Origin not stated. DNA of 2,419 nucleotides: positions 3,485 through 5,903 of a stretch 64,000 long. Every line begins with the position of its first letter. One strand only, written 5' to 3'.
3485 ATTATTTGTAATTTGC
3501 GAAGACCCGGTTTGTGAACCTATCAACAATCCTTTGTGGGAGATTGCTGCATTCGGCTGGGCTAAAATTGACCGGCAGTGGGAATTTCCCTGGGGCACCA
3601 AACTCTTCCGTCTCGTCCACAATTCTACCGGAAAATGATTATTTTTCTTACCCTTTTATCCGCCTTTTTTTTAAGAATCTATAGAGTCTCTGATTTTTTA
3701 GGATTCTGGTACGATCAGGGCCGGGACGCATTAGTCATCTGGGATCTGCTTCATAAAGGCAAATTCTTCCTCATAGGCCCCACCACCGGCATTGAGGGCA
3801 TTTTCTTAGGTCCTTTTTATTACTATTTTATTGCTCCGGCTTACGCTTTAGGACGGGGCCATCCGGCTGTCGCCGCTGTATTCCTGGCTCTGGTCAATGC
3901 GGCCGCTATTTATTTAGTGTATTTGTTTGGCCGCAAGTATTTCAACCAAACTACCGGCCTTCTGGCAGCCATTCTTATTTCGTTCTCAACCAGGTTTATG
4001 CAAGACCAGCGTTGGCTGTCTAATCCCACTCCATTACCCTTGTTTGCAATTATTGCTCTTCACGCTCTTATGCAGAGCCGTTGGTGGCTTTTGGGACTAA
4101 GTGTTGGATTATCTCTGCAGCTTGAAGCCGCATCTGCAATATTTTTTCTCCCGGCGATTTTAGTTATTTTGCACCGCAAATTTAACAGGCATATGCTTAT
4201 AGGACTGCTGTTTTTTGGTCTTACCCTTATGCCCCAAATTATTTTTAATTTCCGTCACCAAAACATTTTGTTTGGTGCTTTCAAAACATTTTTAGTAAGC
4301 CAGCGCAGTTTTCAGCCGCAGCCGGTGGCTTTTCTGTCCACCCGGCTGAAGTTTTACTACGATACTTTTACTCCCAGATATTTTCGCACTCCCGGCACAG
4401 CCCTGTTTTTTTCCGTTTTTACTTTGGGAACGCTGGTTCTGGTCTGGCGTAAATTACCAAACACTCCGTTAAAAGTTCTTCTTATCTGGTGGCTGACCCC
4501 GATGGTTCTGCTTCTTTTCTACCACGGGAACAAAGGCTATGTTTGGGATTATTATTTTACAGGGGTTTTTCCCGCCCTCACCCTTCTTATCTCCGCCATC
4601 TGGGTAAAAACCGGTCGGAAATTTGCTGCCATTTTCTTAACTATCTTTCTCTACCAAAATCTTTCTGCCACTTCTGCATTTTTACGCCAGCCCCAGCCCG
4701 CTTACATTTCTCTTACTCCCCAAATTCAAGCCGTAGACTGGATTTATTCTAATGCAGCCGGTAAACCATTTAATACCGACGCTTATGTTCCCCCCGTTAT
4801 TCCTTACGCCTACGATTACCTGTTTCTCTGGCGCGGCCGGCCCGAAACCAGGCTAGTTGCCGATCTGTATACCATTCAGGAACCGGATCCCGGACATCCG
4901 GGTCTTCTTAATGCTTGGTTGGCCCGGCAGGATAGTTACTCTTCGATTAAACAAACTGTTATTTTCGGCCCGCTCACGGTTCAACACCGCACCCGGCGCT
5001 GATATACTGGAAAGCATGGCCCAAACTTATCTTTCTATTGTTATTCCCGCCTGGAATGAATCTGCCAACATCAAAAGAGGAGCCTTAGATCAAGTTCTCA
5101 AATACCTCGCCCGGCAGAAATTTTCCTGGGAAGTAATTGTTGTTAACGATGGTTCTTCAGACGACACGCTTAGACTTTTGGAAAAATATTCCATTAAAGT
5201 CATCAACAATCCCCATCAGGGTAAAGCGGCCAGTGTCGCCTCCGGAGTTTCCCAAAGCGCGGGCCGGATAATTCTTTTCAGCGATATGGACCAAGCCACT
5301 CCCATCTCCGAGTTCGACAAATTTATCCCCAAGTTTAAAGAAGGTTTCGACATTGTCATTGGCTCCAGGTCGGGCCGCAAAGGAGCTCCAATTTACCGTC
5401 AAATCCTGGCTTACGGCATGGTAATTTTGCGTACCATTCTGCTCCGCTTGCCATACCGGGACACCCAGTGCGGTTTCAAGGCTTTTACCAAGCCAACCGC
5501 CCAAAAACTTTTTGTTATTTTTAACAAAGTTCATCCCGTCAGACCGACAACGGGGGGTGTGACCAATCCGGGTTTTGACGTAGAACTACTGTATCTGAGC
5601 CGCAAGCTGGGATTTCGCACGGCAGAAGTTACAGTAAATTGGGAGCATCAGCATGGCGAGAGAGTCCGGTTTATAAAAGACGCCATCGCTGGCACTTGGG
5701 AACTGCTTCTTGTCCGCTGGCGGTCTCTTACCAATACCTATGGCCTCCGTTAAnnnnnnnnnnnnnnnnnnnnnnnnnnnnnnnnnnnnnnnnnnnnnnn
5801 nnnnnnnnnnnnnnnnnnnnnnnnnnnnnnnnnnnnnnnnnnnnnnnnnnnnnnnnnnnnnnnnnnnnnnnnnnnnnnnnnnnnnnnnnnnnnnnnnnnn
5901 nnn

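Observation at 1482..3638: Single polypeptide fusing a DPM1-like GT2 (lipid-sugar donor synthase) to a GT-C transferase (donor consumer)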

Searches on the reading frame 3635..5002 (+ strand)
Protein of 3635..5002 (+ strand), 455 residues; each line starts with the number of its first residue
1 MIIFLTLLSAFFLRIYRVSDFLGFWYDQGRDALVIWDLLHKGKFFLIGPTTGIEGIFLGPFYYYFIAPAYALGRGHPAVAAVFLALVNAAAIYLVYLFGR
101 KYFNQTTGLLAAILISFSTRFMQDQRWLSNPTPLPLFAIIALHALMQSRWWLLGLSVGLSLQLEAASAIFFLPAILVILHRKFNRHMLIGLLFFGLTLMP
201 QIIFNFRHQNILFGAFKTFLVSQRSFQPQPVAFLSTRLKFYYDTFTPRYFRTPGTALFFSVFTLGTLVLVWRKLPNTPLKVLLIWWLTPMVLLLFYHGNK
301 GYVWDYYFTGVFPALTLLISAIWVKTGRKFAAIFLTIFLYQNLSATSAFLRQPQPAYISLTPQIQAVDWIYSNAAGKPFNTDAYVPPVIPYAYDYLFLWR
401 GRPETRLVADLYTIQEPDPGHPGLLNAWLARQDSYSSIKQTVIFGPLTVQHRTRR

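Call 3: search_protein_families(library=pfam, proteins=[window:3635-5002:+], max_evalue=0.01)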
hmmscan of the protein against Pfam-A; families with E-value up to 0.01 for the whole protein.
window:3635-5002:+ (455 aa): 1 family
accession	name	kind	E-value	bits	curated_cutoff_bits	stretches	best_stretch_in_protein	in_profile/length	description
PF13231.12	PMT_2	-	5.1e-08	33.7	26.1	1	60-195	4-151/160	Dolichyl-phosphate-mannose-protein mannosyltransferase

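Call 4: search_protein_families(library=ncbifam, proteins=[window:3635-5002:+], max_evalue=0.01)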
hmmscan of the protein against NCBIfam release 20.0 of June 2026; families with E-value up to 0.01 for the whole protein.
window:3635-5002:+ (455 aa): 1 family
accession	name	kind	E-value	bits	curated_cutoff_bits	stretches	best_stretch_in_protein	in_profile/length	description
TIGR04154.1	archaeo_STT3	subfamily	0.00042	18.8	450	1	57-118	68-136/831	oligosaccharyl transferase, archaeosortase A system-associated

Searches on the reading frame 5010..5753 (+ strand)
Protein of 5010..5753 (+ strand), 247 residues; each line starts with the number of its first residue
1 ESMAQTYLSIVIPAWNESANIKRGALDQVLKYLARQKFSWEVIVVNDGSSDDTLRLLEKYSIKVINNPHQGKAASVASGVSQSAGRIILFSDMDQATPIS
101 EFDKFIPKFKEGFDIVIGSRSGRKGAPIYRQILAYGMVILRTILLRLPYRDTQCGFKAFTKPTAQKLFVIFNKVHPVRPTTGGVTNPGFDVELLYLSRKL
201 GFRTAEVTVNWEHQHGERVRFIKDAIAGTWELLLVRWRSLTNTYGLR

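Call 3: search_protein_families(library=pfam, proteins=[window:5010-5753:+], max_evalue=0.01)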
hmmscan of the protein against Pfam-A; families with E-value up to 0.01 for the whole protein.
window:5010-5753:+ (247 aa): 4 families
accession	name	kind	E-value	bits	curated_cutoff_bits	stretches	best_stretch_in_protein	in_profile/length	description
PF00535.33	Glycos_transf_2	-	7.1e-22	78.6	23.3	1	9-126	1-121/168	Glycosyl transferase family 2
PF13641.12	Glyco_tranf_2_3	-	1.1e-05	26.1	27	1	8-116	3-119/230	Glycosyltransferase like family 2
PF12804.13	NTP_transf_3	-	3.4e-05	24.5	27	1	26-128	27-131/160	MobA-like NTP transferase domain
PF10111.15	Glyco_tranf_2_2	-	8e-05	22.7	27.3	1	9-105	1-102/276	Glycosyltransferase like family 2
